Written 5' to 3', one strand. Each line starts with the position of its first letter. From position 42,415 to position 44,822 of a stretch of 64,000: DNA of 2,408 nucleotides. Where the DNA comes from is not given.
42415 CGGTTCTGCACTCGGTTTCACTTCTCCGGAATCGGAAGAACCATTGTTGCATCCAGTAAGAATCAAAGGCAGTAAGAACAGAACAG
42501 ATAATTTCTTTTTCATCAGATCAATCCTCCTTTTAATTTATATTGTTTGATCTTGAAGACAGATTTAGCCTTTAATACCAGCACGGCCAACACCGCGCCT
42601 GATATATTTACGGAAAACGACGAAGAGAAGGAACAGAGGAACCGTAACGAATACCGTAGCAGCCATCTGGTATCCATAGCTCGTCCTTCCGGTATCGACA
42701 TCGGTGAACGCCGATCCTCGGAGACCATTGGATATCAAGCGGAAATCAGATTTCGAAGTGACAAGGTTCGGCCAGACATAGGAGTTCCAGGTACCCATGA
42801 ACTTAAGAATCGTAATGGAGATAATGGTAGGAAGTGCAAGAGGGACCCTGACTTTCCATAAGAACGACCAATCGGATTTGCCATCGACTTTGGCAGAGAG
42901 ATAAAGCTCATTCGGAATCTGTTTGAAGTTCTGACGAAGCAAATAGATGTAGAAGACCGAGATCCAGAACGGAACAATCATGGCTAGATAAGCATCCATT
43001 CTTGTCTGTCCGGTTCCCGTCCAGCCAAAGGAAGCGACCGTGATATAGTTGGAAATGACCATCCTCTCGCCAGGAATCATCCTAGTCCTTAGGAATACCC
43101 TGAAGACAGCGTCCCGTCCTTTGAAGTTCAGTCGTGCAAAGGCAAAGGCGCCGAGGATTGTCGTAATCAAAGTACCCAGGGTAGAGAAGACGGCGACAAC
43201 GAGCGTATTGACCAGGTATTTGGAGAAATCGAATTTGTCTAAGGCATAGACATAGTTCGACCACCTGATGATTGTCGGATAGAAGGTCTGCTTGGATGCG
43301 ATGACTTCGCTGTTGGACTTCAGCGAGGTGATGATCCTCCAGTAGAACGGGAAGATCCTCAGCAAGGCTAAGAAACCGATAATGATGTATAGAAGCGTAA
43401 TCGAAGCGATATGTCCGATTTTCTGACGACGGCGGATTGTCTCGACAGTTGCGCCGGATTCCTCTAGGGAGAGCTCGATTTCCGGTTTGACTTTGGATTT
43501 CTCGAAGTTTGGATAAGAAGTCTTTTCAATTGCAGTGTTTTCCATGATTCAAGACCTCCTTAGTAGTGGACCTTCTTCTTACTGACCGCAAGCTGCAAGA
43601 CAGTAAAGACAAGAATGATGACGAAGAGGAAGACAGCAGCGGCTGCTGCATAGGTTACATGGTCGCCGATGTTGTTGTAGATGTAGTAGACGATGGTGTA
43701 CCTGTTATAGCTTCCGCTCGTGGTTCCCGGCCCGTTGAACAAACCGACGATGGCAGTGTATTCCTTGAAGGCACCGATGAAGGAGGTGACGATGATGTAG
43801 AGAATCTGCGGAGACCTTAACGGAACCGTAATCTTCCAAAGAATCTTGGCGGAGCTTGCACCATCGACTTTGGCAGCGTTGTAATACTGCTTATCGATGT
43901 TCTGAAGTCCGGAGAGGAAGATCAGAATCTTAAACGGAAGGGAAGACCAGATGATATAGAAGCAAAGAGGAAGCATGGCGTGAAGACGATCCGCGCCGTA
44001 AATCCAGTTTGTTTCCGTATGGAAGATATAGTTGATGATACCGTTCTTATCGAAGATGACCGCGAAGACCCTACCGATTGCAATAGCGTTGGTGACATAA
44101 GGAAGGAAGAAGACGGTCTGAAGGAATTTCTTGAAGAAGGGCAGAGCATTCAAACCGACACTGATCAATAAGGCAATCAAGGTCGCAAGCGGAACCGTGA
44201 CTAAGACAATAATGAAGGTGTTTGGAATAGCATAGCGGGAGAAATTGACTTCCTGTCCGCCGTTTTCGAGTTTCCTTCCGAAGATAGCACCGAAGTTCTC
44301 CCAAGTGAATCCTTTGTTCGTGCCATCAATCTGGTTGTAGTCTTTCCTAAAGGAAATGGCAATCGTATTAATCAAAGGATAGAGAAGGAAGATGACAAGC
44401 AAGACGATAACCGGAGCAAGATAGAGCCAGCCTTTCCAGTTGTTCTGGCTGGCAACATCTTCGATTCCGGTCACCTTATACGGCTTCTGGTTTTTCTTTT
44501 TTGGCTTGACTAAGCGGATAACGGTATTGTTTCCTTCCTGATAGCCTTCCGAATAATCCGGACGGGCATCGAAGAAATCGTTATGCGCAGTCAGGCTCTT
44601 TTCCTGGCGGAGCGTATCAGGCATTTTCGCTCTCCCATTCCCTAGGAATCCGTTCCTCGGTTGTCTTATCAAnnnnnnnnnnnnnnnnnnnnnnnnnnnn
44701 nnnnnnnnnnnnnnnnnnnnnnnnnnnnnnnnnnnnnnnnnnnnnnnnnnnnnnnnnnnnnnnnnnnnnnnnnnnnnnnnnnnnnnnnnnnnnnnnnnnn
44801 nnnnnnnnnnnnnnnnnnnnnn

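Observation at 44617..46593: ABC ATPase with a ~300-residue insertion between the Q-loop and the signature motif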

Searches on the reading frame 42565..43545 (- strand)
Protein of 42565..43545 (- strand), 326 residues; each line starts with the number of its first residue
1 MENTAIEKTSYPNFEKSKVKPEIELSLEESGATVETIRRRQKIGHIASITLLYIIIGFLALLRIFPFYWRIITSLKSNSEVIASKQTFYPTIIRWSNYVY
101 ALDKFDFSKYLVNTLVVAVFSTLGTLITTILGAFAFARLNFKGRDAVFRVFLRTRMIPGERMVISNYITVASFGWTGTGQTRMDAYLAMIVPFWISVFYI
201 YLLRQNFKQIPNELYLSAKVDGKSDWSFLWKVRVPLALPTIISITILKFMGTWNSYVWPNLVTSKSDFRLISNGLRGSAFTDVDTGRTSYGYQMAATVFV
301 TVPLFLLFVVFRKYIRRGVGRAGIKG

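Call 14: search_protein_families(library=ncbifam, proteins=[window:42565-43545:-], max_evalue=0.001)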
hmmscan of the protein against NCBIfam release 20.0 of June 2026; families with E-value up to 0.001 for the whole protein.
window:42565-43545:- (326 aa): 11 families
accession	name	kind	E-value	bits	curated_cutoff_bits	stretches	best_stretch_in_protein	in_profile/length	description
NF008210.0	PRK10973.1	equivalog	2.5e-26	93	297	1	54-318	16-275/281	sn-glycerol-3-phosphate ABC transporter permease UgpE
NF040932.1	ABC_arch_GlcU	equivalog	2.3e-25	89.7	340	1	50-319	3-264/272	glucose ABC transporter permease GlcU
NF008231.0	PRK10998.1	equivalog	1.8e-16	60.6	261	1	105-326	79-296/296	maltose ABC transporter permease MalG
NF011624.0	PRK15050.1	equivalog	2.9e-10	39.8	247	1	38-150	14-114/297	2-aminoethylphosphonate ABC transporter permease subunit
TIGR01581.1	Mo_ABC_porter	hypoth_equivalog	6.7e-09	35.5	210.3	1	94-250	6-169/225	ABC transporter permease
NF007047.0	PRK09500.1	equivalog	1.4e-07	31.3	326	1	95-264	44-208/257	spermidine/putrescine ABC transporter permease PotC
NF006939.0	PRK09421.1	equivalog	1.2e-05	24.8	262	1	114-250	15-159/230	molybdate ABC transporter permease subunit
NF040839.1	tungstate_WtpB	equivalog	1.3e-05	24.9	340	1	107-249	42-190/251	tungstate ABC transporter permease WtpB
NF008232.0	PRK10999.1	equivalog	1.7e-05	23.7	392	1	186-273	376-464/520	maltose ABC transporter permease MalF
NF007044.0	PRK09497.1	equivalog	2.5e-05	23.9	348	0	51-147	11-101/285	spermidine/putrescine ABC transporter permease PotB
TIGR02141.1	modB_ABC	equivalog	0.00011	21.9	182.6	1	114-250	3-146/208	molybdate ABC transporter permease subunit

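Call 37: search_protein_families(library=pfam, proteins=[window:42565-43545:-], max_evalue=0.1)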
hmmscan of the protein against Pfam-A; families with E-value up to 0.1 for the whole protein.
window:42565-43545:- (326 aa): 1 family
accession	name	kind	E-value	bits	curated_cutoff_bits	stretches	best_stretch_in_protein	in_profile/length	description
PF00528.27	BPD_transp_1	-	3e-18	66.6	26.4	1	130-319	3-182/184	Binding-protein-dependent transport system inner membrane component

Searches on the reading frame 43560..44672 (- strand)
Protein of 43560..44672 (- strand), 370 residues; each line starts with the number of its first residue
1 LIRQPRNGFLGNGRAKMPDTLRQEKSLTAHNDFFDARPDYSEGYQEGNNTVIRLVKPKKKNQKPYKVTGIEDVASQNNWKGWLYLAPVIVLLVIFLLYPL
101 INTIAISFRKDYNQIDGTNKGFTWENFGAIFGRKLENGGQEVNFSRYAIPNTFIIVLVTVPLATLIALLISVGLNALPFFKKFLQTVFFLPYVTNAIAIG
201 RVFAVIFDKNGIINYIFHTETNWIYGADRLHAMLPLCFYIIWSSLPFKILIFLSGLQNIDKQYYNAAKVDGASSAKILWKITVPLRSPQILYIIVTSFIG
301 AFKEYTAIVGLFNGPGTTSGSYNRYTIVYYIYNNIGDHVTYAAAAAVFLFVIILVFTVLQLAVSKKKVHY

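Call 14: search_protein_families(library=ncbifam, proteins=[window:43560-44672:-], max_evalue=0.001)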
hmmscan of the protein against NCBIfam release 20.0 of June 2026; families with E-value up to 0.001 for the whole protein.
window:43560-44672:- (370 aa): 20 families
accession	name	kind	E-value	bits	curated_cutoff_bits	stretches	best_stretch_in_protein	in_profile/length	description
NF007852.0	PRK10561.1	equivalog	2.4e-19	70.3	335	1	76-370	9-294/295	sn-glycerol-3-phosphate ABC transporter permease UgpA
NF008232.0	PRK10999.1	equivalog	2.2e-13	49.8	392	1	152-368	290-519/520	maltose ABC transporter permease MalF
TIGR01581.1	Mo_ABC_porter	hypoth_equivalog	6e-13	48.8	210.3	1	152-355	34-221/225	ABC transporter permease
TIGR00969.1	3a0106s02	subfamily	1.1e-12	48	240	1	148-357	62-265/272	sulfate ABC transporter permease subunit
TIGR02141.1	modB_ABC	equivalog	2.2e-11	43.8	182.6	1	153-360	8-202/208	molybdate ABC transporter permease subunit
TIGR03262.1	PhnU2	equivalog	1.2e-10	40.7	593.25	1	84-366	6-259/546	putative 2-aminoethylphosphonate ABC transporter permease subunit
NF006939.0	PRK09421.1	equivalog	2.2e-10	40.3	262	1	153-364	20-217/230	molybdate ABC transporter permease subunit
TIGR02140.1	permease_CysW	equivalog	3.4e-10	39.8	329.1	1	147-366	47-258/261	sulfate ABC transporter permease subunit CysW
NF007047.0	PRK09500.1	equivalog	1.4e-09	37.9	326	1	89-367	11-255/257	spermidine/putrescine ABC transporter permease PotC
NF040931.1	ABC_arch_GlcT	equivalog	1.4e-08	34.8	360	1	87-358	4-264/278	glucose ABC transporter permease GlcT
NF043074.1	MMSYN1_0196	equivalog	1.4e-08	34.4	350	1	78-366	7-265/277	spermidine/putrescine ABC transporter permease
NF011624.0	PRK15050.1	equivalog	1.9e-08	33.8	247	1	73-357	16-277/297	2-aminoethylphosphonate ABC transporter permease subunit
NF007044.0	PRK09497.1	equivalog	5.8e-08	32.5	348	1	86-299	13-216/285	spermidine/putrescine ABC transporter permease PotB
NF008620.0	PRK11602.1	equivalog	6.6e-08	32.1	442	1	147-366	64-279/291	sulfate/thiosulfate ABC transporter permease CysW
NF040839.1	tungstate_WtpB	equivalog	6.9e-08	32.4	340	1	152-365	45-250/251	tungstate ABC transporter permease WtpB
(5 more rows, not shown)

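Call 37: search_protein_families(library=pfam, proteins=[window:43560-44672:-], max_evalue=0.1)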
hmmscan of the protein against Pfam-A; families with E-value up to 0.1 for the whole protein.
window:43560-44672:- (370 aa): 1 family
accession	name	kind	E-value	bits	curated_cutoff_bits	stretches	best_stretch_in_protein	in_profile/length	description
PF00528.27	BPD_transp_1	-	1.2e-20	74.4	26.4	1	167-366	5-181/184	Binding-protein-dependent transport system inner membrane component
